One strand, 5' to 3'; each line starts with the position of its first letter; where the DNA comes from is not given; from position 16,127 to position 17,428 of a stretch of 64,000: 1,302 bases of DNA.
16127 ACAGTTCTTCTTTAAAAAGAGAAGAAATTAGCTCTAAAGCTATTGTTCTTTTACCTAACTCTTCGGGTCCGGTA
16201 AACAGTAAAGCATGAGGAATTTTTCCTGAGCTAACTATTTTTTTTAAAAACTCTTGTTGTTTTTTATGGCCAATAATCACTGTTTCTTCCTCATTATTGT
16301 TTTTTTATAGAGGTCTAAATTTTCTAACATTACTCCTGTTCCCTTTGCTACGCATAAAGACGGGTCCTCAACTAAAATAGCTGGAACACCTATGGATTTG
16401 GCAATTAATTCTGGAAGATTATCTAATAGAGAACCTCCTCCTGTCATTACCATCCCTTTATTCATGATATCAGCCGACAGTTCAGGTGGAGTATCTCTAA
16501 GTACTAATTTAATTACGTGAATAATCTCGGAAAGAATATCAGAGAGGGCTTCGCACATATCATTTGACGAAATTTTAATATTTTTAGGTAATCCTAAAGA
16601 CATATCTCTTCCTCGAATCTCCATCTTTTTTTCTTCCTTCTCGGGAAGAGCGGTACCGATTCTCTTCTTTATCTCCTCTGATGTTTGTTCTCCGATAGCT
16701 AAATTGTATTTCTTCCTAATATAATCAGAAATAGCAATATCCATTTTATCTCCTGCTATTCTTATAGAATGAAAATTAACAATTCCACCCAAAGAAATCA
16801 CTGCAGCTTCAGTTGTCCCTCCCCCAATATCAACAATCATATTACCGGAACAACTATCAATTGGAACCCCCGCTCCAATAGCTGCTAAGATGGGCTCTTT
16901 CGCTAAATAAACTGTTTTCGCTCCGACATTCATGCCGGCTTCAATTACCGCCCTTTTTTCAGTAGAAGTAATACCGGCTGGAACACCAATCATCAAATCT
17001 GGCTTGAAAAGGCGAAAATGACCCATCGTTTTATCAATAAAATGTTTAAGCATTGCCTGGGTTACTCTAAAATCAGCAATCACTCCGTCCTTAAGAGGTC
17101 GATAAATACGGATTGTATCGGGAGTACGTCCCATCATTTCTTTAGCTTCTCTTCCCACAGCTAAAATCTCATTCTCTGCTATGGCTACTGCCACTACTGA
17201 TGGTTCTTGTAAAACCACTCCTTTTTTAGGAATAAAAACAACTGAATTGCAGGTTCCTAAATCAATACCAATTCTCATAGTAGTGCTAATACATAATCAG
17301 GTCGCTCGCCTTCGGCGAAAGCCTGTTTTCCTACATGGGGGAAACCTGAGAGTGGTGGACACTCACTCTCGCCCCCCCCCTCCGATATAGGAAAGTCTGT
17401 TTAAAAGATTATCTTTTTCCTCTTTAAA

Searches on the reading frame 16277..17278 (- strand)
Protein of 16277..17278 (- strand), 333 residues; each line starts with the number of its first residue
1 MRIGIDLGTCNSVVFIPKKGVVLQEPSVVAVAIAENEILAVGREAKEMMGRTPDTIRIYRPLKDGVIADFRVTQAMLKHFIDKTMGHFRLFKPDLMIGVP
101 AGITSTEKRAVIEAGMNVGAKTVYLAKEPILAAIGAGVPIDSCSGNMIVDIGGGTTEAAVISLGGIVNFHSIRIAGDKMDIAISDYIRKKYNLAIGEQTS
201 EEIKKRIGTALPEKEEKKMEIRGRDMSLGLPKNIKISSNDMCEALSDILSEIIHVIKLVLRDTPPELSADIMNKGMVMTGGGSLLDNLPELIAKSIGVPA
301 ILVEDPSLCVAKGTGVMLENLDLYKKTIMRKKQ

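Call 19: find_encoding_contigs(protein=window:16277-17278:-, flank=10000, max_places=10)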
Protein window:16277-17278:- (333 aa): 1 contig read that carries it; 1 place shown.
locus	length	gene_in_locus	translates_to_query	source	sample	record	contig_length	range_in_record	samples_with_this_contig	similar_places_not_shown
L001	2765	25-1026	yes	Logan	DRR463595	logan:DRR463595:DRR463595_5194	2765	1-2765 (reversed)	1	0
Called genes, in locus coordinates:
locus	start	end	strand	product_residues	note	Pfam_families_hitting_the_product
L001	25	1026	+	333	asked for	PF06723:MreB_Mbl, PF00022:Actin, PF00012:HSP70, PF14450:FtsA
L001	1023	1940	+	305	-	PF13177:DNA_pol3_delta2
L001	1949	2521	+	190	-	PF01765:RRF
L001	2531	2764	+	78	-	?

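Call 27: search_protein_families(library=pfam, proteins=[window:16277-17278:-])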
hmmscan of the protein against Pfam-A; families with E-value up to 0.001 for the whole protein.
window:16277-17278:- (333 aa): 4 families
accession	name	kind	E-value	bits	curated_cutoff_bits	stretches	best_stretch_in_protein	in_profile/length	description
PF06723.19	MreB_Mbl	-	1.2e-133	445.5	27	1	2-324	3-325/327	MreB/Mbl protein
PF14450.12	FtsA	-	3.6e-12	47.2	31.8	1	148-312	2-126/127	Cell division protein FtsA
PF00012.26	HSP70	-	1.8e-10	40.1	20.6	1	94-316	135-370/599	Hsp70 protein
PF00022.25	Actin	-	1.6e-09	37.3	27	1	26-190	31-190/410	Actin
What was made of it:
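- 16277..17278 (-): mreB2, the first gene of the run mreB2-holB-frr-rseP-proS-mreB1. Pfam MreB_Mbl, E = 1e-133 (call 27).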

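Call 28: find_related_loci(query=window:16277-17278:-, collection=genome_contigs, flank=3000)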
Query window:16277-17278:- (333 aa) in genome_contigs; peptide patterns used: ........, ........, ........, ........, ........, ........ (x = any residue, [..] = any of these).
187 stretches matched a pattern; 78 encode a relative of the query (tblastn E <= 1e-3); 78 distinct loci.
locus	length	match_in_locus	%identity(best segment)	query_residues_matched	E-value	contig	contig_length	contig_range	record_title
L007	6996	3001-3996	86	1-332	0e+0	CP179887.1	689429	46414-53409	MAG: Candidatus Nealsonbacteria bacterium isolate CK12Hparc1 chromosome, complete genome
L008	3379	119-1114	80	1-332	0e+0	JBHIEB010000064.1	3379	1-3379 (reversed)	MAG: Candidatus Paceibacterales bacterium isolate b3.sp2_bin.52 NODE_14988_length_3379_cov_5.535199, whole genome shotgu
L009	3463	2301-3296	80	1-332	0e+0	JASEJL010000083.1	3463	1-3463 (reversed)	MAG: Patescibacteria group bacterium isolate Yes71-31 NODE_4987_length_3463_cov_29.621185, whole genome shotgun sequence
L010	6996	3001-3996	78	1-332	3e-176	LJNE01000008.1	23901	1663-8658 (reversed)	MAG: Parcubacteria bacterium DG_74_1 WOR1_52_54_1399, whole genome shotgun sequence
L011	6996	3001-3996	77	1-332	5e-174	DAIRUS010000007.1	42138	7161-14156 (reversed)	MAG TPA_asm: bacterium isolate CTOTU21546 NODE_590_length_42138_cov_35.224889, whole genome shotgun sequence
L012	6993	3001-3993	76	2-332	2e-173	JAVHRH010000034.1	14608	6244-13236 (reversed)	MAG: Parcubacteria group bacterium isolate WB02no10_40_9 NODE_2941_length_14608_cov_6.017316, whole genome shotgun seque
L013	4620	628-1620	77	2-332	9e-176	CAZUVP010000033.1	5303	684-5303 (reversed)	MAG TPA_asm: uncultured Candidatus Saccharibacteria bacterium isolate binchicken_co100_430 genome assembly, contig: NODE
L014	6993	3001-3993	76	2-332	2e-172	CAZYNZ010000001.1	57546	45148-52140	MAG TPA_asm: uncultured Candidatus Saccharibacteria bacterium isolate SRP178699_co1_113 genome assembly, contig: NODE_45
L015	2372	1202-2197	76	1-332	0e+0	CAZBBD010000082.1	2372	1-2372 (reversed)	MAG TPA_asm: uncultured Candidatus Saccharibacteria bacterium isolate SRP214966_co4_458 genome assembly, contig: NODE_92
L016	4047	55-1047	76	2-332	2e-174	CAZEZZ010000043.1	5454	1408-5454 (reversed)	MAG TPA_asm: uncultured Candidatus Saccharibacteria bacterium isolate SRP104257_co1_235 genome assembly, contig: NODE_15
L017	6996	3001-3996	85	2-333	0e+0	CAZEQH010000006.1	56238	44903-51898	MAG TPA_asm: uncultured Candidatus Saccharibacteria bacterium isolate binchicken_co151_87 genome assembly, contig: NODE_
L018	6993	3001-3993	75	2-332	2e-171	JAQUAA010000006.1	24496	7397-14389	MAG: Candidatus Paceibacterota bacterium isolate STC_73 NODE_4233_length_24496_cov_2.697361_Sandtown_C, whole genome sho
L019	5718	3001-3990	76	2-331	2e-172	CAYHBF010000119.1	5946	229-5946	MAG TPA_asm: uncultured Candidatus Saccharibacteria bacterium isolate ERP119294_co2_146 genome assembly, contig: k141_24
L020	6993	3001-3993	76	2-332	8e-171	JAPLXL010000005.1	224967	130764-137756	MAG: Candidatus Nealsonbacteria bacterium isolate LacPavin_0920_SED4_MAG_36_17 LacPavin_0920_SED4_scaffold_721284, whole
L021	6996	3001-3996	76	2-333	2e-170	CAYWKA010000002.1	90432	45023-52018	MAG TPA_asm: uncultured Candidatus Saccharibacteria bacterium isolate binchicken_co34_241 genome assembly, contig: NODE_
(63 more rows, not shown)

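Call 36: find_homologous_proteins(query=window:16277-17278:-, max_evalue=1e-100)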
Query window:16277-17278:- (333 aa): 6537 proteins with E <= 1e-100 among 8000 candidates; the best 120 are listed.
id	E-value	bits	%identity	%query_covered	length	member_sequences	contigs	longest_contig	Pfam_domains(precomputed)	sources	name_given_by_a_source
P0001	5.8e-210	714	100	100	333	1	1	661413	PF00012.27,PF06723.20,PF14450.13,PF00022.26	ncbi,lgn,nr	ncbi:MAG: rod shape-determining protein [Candidatus Nealsonbacteria bacterium]|nr:MAG: rod shape-det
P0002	1.8e-209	712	100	100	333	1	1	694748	PF00012.27,PF06723.20,PF14450.13,PF00022.26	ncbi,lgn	ncbi:MAG: rod shape-determining protein [Candidatus Nealsonbacteria bacterium]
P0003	6.7e-209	711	99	100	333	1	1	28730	PF00012.27,PF06723.20,PF14450.13,PF00022.26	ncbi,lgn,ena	-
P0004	1.1e-206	703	99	100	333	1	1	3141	PF00012.27,PF06723.20,PF14450.13,PF00022.26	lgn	-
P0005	1.1e-202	690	97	100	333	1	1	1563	PF00012.27,PF06723.20,PF14450.13,PF00022.26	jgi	-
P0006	2.1e-192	656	91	100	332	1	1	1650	PF00012.27,PF06723.20,PF14450.13,PF00022.26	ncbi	-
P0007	2.5e-192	656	91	100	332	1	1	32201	PF00012.27,PF06723.20,PF14450.13,PF00022.26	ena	-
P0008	4.3e-192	655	91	100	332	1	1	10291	PF00012.27,PF06723.20,PF14450.13,PF00022.26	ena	-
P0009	2.3e-190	650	90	100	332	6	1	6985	PF00012.27,PF06723.20,PF14450.13,PF00022.26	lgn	-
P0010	1.2e-189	647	90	100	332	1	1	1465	PF00012.27,PF06723.20,PF14450.13,PF00022.26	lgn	-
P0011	1.7e-189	647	90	100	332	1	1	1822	PF00012.27,PF06723.20,PF14450.13,PF00022.26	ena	-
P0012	2.3e-189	646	89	100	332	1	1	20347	PF00012.27,PF06723.20,PF14450.13,PF00022.26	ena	-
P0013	3.7e-189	646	91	99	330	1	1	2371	PF00012.27,PF06723.20,PF14450.13,PF00022.26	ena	-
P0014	3.0e-188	643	89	100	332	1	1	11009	PF00012.27,PF06723.20,PF14450.13,PF00022.26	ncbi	-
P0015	6.4e-188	642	88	100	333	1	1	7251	PF00012.27,PF06723.20,PF14450.13,PF00022.26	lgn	-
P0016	2.3e-186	636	87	100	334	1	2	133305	PF00012.27,PF06723.20,PF14450.13,PF00022.26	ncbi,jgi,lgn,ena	-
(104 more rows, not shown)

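Call 37: find_encoding_contigs(protein=P0002, flank=10000, max_places=4)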
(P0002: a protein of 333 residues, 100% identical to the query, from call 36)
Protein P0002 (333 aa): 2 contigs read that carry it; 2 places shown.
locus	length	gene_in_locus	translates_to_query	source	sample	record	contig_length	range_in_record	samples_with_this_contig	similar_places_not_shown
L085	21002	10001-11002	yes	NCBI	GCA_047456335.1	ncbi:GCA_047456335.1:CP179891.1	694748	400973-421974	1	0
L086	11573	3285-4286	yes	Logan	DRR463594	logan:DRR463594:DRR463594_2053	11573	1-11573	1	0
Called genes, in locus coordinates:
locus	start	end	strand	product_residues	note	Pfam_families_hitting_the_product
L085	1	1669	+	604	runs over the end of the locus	PF01411:tRNA-synt_2c, PF07973:tRNA_SAD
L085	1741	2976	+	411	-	-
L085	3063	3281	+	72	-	PF01176:eIF-1a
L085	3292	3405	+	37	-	PF00444:Ribosomal_L36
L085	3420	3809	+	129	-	PF00416:Ribosomal_S13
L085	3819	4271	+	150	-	PF00411:Ribosomal_S11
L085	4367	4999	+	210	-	PF00163:Ribosomal_S4, PF01479:S4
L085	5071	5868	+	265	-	PF01193:RNA_pol_L, PF01000:RNA_pol_A_bac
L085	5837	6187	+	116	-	PF01196:Ribosomal_L17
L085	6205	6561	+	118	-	PF00572:Ribosomal_L13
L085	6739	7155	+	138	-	PF00380:Ribosomal_S9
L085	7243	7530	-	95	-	-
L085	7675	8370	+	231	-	PF12705:PDDEXK_1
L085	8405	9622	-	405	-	-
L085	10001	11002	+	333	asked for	PF06723:MreB_Mbl, PF00022:Actin, PF00012:HSP70, PF14450:FtsA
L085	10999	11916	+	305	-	PF13177:DNA_pol3_delta2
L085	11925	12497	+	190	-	PF01765:RRF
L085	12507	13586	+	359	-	PF02163:Peptidase_M50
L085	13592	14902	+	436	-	PF00587:tRNA-synt_2b, PF03129:HGTP_anticodon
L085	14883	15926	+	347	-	PF06723:MreB_Mbl, PF00022:Actin (weak), PF00012:HSP70 (weak), PF11104:PilM_2 (faint), PF14450:FtsA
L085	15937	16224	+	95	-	PF02686:GatC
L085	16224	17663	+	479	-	PF01425:Amidase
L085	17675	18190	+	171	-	-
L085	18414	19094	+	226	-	PF14528:LAGLIDADG_3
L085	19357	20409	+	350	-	PF02912:Phe_tRNA-synt_N, PF01409:tRNA-synt_2d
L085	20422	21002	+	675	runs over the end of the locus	PF03483:B3_4, PF03484:B5, PF17759:tRNA_synthFbeta, PF03147:FDX-ACB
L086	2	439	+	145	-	?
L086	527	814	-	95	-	-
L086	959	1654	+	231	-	PF12705:PDDEXK_1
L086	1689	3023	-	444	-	-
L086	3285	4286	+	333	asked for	PF06723:MreB_Mbl, PF00022:Actin, PF00012:HSP70, PF14450:FtsA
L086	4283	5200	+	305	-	PF13177:DNA_pol3_delta2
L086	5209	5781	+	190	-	PF01765:RRF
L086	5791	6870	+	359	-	PF02163:Peptidase_M50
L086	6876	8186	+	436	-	PF00587:tRNA-synt_2b, PF03129:HGTP_anticodon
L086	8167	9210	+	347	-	PF06723:MreB_Mbl, PF00022:Actin (weak), PF00012:HSP70 (weak), PF11104:PilM_2 (faint), PF14450:FtsA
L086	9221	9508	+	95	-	PF02686:GatC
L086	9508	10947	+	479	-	PF01425:Amidase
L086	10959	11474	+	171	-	-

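Call 38: find_encoding_contigs(protein=P0003, flank=10000, max_places=4)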
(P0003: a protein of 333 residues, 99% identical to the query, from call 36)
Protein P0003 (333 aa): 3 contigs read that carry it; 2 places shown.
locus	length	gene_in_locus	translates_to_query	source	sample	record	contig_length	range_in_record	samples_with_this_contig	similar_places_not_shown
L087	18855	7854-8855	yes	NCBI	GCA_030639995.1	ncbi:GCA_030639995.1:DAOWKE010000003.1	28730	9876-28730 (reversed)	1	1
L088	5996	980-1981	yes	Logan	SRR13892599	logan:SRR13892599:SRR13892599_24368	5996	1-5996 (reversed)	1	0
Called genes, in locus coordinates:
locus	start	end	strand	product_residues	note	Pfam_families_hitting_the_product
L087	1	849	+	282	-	?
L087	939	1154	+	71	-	PF01176:eIF-1a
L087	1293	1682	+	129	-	PF00416:Ribosomal_S13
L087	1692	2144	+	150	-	PF00411:Ribosomal_S11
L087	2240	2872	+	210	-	PF00163:Ribosomal_S4, PF01479:S4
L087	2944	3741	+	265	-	PF01193:RNA_pol_L, PF01000:RNA_pol_A_bac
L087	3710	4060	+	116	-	PF01196:Ribosomal_L17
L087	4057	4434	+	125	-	PF00572:Ribosomal_L13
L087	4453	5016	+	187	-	PF00380:Ribosomal_S9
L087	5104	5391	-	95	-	-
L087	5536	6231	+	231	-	PF01930:Cas_Cas4 (faint), PF12705:PDDEXK_1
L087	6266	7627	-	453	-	-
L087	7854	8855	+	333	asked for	PF06723:MreB_Mbl, PF00022:Actin, PF00012:HSP70, PF14450:FtsA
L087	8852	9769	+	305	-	PF13177:DNA_pol3_delta2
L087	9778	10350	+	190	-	PF01765:RRF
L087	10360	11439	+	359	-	PF02163:Peptidase_M50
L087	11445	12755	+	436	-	PF00587:tRNA-synt_2b, PF03129:HGTP_anticodon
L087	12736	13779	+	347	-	PF06723:MreB_Mbl, PF00022:Actin (weak), PF00012:HSP70 (weak), PF11104:PilM_2 (faint), PF14450:FtsA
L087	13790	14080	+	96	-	PF02686:GatC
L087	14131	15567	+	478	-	PF01425:Amidase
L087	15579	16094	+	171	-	-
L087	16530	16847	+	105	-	-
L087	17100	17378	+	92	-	-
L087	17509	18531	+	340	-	PF02912:Phe_tRNA-synt_N, PF01409:tRNA-synt_2d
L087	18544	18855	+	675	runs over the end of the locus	PF03483:B3_4, PF03484:B5, PF17759:tRNA_synthFbeta, PF03147:FDX-ACB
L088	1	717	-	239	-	?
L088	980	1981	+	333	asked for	PF06723:MreB_Mbl, PF00022:Actin, PF00012:HSP70, PF14450:FtsA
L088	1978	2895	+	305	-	PF13177:DNA_pol3_delta2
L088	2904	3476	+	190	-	PF01765:RRF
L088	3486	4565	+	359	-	PF02163:Peptidase_M50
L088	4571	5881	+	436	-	PF00587:tRNA-synt_2b, PF03129:HGTP_anticodon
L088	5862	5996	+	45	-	?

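Call 39: find_encoding_contigs(protein=P0007, flank=10000, max_places=4)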
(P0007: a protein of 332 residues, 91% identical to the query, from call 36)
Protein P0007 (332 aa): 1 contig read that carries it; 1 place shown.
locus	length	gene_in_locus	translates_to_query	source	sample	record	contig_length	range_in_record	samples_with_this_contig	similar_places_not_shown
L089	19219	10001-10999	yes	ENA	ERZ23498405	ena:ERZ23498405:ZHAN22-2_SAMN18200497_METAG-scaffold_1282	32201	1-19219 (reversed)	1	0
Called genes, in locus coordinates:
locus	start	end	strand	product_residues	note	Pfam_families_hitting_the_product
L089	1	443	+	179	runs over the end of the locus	PF04308:RNaseH_like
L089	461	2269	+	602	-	PF01411:tRNA-synt_2c, PF07973:tRNA_SAD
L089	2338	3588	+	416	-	PF21110:GlxA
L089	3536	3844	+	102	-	PF01176:eIF-1a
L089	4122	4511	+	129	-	PF00416:Ribosomal_S13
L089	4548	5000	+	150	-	PF00411:Ribosomal_S11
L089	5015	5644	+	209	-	PF00163:Ribosomal_S4, PF01479:S4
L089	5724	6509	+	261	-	PF01193:RNA_pol_L, PF01000:RNA_pol_A_bac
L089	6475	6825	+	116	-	PF01196:Ribosomal_L17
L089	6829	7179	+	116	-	PF00572:Ribosomal_L13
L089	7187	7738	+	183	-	PF00380:Ribosomal_S9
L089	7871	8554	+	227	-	PF12705:PDDEXK_1, PF01930:Cas_Cas4 (weak)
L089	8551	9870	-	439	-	-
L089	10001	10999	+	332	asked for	PF06723:MreB_Mbl, PF00022:Actin, PF00012:HSP70 (weak), PF14450:FtsA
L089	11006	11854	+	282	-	PF13177:DNA_pol3_delta2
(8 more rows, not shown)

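Call 44: find_encoding_contigs(protein=P0001, flank=10000, max_places=4)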
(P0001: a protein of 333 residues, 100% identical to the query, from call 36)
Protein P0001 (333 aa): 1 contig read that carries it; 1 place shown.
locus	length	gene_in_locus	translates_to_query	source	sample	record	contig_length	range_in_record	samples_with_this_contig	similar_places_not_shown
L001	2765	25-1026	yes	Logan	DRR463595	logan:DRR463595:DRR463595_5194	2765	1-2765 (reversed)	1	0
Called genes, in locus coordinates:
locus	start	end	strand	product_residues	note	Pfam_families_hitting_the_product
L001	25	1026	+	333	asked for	PF06723:MreB_Mbl, PF00022:Actin, PF00012:HSP70, PF14450:FtsA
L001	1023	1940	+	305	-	PF13177:DNA_pol3_delta2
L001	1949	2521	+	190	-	PF01765:RRF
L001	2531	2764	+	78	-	?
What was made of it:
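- Tried and rejected: One look-up (call 44) was wasted on P0001, which is the window's own protein.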

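Call 46: find_encoding_contigs(protein=P0005, flank=3000, max_places=3)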
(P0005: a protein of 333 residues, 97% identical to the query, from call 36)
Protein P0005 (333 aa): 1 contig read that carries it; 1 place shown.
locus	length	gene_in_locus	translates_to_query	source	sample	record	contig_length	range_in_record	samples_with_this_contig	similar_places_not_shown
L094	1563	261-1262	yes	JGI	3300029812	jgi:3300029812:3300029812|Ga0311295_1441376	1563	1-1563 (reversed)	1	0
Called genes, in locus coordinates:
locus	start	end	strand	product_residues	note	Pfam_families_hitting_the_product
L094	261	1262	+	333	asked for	PF06723:MreB_Mbl, PF00022:Actin, PF00012:HSP70, PF14450:FtsA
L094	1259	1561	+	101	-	?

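Call 47: find_encoding_contigs(protein=P0015, flank=5000, max_places=3)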
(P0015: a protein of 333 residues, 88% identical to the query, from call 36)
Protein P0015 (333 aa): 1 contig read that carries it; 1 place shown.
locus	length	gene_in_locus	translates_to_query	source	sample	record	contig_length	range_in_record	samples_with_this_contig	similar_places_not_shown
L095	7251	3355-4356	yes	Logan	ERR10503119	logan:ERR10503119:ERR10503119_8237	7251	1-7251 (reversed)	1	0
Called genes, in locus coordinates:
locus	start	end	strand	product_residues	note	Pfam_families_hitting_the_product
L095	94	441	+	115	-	PF00572:Ribosomal_L13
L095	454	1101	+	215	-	PF00380:Ribosomal_S9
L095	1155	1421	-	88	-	-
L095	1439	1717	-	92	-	-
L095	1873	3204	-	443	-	-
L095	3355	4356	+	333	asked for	PF06723:MreB_Mbl, PF00022:Actin, PF00012:HSP70, PF14450:FtsA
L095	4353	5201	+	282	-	PF13177:DNA_pol3_delta2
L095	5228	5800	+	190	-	PF01765:RRF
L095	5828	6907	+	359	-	PF02163:Peptidase_M50, PF17820:PDZ_6 (weak)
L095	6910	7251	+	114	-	?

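Call 77: find_encoding_contigs(protein=P0016, flank=10000, max_places=2)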
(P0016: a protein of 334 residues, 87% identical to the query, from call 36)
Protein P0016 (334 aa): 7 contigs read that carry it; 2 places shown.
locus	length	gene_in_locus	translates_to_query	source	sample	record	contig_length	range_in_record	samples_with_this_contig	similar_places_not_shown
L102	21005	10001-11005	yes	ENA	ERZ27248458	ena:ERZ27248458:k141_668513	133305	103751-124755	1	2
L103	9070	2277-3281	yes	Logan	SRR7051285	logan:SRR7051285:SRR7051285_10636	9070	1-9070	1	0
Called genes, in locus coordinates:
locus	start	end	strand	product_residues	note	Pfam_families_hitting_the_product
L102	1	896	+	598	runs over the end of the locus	PF01411:tRNA-synt_2c, PF07973:tRNA_SAD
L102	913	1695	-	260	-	-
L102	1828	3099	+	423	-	-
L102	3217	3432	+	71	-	PF01176:eIF-1a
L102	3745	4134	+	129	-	PF00416:Ribosomal_S13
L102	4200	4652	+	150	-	PF00411:Ribosomal_S11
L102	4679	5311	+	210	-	PF00163:Ribosomal_S4, PF01479:S4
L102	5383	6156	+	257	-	PF01193:RNA_pol_L, PF01000:RNA_pol_A_bac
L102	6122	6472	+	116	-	PF01196:Ribosomal_L17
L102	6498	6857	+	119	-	PF00572:Ribosomal_L13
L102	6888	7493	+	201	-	PF00380:Ribosomal_S9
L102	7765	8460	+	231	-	PF01930:Cas_Cas4 (weak), PF12705:PDDEXK_1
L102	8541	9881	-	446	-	PF08308:PEGA (faint)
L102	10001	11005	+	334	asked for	PF00022:Actin, PF06723:MreB_Mbl, PF00012:HSP70, PF14450:FtsA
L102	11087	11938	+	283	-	PF13177:DNA_pol3_delta2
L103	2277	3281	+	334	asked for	PF00022:Actin, PF06723:MreB_Mbl, PF00012:HSP70, PF14450:FtsA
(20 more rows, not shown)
